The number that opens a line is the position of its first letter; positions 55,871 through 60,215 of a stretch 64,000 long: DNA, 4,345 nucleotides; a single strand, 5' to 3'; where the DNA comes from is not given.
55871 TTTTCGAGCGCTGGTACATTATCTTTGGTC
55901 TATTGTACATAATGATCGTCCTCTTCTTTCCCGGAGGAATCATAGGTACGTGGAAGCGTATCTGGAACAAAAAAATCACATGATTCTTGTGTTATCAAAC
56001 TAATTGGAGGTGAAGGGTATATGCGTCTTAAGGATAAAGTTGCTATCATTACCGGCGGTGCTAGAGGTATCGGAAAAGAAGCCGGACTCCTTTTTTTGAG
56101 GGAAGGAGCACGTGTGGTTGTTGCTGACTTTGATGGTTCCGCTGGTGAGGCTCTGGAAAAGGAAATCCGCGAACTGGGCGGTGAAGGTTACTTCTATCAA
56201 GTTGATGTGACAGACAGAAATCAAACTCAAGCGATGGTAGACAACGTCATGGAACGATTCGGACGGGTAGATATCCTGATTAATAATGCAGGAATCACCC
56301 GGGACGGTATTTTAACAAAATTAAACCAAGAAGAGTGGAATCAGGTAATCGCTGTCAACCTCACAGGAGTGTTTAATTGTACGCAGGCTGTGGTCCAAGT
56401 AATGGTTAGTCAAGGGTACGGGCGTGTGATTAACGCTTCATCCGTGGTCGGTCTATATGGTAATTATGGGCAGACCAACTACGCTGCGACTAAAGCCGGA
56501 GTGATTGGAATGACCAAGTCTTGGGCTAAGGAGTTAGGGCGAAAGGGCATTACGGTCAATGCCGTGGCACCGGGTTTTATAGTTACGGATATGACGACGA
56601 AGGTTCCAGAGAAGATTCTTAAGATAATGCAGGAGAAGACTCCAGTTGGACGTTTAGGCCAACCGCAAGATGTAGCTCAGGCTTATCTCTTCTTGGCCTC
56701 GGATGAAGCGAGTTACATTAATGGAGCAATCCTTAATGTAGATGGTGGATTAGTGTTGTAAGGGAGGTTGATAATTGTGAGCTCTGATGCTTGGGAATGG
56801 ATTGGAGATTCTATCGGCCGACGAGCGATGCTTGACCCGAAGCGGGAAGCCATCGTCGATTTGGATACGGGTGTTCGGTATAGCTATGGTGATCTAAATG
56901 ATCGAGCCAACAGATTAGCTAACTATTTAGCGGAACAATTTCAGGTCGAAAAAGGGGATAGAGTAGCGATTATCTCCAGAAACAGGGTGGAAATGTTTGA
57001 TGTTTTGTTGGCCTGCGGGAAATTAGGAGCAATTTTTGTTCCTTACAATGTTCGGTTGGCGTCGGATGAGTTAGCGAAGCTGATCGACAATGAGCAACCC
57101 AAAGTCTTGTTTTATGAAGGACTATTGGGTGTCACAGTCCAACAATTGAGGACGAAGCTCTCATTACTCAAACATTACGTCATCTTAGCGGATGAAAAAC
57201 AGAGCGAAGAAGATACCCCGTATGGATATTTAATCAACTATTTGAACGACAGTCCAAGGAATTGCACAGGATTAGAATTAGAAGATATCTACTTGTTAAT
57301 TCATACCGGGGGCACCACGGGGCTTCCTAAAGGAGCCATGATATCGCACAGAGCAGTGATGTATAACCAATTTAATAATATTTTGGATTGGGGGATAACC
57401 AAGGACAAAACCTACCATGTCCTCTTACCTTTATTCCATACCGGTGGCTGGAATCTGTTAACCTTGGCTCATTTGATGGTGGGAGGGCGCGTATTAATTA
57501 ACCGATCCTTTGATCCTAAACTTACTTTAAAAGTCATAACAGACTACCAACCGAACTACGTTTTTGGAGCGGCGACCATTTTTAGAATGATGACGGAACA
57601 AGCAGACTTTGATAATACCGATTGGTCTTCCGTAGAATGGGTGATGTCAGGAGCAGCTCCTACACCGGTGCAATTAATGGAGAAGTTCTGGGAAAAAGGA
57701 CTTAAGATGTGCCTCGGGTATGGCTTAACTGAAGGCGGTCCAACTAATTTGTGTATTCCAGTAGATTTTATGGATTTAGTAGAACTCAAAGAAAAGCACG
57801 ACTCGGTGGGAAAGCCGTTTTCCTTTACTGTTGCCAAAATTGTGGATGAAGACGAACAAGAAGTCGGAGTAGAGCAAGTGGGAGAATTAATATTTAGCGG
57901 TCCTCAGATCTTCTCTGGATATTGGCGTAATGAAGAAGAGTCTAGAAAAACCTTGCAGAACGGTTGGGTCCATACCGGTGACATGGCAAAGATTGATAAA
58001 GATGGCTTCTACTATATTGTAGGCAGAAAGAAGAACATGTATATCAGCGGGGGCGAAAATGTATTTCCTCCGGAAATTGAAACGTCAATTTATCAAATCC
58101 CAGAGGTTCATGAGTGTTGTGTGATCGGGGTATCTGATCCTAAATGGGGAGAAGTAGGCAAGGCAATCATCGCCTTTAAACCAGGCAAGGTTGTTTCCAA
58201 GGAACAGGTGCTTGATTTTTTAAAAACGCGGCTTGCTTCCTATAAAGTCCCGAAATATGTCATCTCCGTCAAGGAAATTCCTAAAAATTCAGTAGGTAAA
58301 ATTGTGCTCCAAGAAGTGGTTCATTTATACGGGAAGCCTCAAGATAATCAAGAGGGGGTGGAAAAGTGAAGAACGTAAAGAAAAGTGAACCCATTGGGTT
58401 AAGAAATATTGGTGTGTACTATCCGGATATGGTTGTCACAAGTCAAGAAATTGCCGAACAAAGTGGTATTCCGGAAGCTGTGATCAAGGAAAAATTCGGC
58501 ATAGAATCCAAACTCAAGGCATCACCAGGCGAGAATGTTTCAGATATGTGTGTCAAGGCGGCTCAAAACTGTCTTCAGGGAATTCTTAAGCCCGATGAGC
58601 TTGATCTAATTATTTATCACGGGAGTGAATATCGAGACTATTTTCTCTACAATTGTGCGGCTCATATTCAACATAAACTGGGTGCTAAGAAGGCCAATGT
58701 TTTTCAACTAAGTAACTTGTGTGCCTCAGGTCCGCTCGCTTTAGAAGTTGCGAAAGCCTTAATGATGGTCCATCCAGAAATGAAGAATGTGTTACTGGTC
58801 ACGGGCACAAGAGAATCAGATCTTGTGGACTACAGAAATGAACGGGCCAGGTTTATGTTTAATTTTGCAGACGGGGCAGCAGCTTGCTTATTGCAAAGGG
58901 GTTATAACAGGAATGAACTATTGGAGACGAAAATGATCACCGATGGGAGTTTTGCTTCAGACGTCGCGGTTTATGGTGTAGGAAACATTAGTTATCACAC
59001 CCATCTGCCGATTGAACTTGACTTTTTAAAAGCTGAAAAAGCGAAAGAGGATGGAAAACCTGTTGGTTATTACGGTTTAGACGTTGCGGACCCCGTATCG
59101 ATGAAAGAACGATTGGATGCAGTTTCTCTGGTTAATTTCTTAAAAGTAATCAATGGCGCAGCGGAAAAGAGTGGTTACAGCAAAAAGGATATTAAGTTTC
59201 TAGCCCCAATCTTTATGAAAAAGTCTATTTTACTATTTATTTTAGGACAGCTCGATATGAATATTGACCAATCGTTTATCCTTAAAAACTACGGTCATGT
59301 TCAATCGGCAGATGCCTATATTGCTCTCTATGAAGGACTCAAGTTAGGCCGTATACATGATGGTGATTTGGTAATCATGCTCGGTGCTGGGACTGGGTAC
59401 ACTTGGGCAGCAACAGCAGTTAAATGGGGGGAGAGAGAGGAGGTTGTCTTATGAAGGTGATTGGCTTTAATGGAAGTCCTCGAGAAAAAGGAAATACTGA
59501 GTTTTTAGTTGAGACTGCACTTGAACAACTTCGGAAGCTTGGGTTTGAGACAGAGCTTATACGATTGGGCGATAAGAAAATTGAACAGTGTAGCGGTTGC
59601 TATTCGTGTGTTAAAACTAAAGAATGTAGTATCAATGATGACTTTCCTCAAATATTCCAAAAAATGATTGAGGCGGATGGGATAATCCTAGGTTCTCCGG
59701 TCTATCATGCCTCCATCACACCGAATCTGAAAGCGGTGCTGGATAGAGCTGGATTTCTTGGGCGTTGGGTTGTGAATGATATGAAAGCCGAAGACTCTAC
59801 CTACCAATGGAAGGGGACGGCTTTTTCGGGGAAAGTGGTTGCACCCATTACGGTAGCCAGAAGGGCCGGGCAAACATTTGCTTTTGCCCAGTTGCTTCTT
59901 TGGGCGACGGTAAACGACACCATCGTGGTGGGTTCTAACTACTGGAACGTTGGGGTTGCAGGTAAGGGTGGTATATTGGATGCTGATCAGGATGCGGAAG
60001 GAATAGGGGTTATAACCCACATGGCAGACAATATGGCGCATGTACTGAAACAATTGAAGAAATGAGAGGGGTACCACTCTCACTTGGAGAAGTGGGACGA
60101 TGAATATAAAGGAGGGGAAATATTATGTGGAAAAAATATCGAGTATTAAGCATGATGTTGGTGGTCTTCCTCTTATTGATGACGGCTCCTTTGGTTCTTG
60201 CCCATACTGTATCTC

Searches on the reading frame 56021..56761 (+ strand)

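Call 16: search_protein_families(library=pfam, proteins=[window:56021-56761:+], max_evalue=0.001)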
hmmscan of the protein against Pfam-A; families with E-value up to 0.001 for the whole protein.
window:56021-56761:+ (246 aa): 4 families
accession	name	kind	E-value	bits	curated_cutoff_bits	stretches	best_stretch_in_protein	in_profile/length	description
PF13561.12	adh_short_C2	-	6.5e-72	242.4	27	1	14-244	3-235/236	Enoyl-(Acyl carrier protein) reductase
PF00106.31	adh_short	-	4.7e-66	222.4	26.6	1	6-198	1-193/195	short chain dehydrogenase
PF08659.16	KR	-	6.1e-21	75.6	22.6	1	9-180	4-174/180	KR domain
PF01370.27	Epimerase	-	5.5e-08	33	20.9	1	9-228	2-227/240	NAD dependent epimerase/dehydratase family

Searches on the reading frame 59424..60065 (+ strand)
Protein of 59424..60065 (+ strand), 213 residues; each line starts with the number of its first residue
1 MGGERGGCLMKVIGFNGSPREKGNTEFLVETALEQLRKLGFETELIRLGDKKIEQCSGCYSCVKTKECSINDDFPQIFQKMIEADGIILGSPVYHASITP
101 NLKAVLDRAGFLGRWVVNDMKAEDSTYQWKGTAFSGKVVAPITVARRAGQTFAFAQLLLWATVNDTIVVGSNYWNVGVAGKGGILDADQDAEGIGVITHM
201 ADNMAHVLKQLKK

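Call 16: search_protein_families(library=pfam, proteins=[window:59424-60065:+], max_evalue=0.001)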
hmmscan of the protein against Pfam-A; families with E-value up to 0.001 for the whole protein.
window:59424-60065:+ (213 aa): 2 families
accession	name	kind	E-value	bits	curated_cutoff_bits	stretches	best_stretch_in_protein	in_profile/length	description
PF03358.20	FMN_red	-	1.4e-34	119.3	24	1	10-178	1-149/152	NADPH-dependent FMN reductase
PF02525.22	Flavodoxin_2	-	1.1e-07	32.2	27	1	10-112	1-109/198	Flavodoxin-like fold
